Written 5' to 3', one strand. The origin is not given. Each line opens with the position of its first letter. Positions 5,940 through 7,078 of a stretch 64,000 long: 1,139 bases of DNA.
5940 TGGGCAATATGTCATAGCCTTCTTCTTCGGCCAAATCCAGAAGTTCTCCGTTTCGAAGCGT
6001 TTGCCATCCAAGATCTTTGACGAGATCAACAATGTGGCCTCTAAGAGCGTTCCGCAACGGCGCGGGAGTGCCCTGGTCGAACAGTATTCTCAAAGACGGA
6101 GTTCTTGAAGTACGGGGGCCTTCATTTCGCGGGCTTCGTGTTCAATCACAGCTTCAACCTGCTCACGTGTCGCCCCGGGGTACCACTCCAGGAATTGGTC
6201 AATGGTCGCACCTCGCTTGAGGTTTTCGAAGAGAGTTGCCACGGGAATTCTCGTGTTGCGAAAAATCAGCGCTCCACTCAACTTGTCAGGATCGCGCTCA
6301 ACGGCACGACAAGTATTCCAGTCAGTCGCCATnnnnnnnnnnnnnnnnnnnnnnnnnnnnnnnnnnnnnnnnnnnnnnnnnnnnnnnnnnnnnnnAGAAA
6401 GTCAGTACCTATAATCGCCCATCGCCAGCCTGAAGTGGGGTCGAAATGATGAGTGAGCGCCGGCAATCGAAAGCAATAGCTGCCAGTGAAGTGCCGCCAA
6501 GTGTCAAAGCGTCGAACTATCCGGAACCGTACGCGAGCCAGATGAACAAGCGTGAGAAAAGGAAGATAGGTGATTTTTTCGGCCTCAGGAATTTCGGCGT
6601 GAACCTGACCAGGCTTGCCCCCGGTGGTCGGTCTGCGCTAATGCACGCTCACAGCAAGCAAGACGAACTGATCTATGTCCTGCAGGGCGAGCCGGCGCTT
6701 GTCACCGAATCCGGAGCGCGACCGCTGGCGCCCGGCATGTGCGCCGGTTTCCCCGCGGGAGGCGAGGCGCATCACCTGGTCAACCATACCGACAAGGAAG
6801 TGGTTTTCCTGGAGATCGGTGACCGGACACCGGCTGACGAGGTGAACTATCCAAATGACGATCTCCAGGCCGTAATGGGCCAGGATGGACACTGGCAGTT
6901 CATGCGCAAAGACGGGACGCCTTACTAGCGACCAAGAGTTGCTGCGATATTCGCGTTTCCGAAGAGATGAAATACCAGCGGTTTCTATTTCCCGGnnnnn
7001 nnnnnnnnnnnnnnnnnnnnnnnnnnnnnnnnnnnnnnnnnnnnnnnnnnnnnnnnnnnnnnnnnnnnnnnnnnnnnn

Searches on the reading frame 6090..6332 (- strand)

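Call 47: search_protein_families(library=pfam, proteins=[window:6090-6332:-], max_evalue=0.001)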
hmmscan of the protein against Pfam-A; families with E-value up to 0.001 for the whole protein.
window:6090-6332:- (80 aa): 1 family
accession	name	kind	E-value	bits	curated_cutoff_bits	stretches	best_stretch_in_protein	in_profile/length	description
PF04255.20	DUF433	-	8.8e-17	61.1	23.6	1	11-64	1-54/56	Protein of unknown function (DUF433)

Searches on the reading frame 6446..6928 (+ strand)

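Call 47: search_protein_families(library=pfam, proteins=[window:6446-6928:+], max_evalue=0.001)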
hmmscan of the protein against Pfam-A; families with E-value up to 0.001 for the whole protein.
window:6446-6928:+ (160 aa): 1 family
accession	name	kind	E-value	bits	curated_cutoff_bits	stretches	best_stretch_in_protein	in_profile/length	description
PF07883.17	Cupin_2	-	7.8e-15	54.8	27.2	1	54-124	2-69/70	Cupin domain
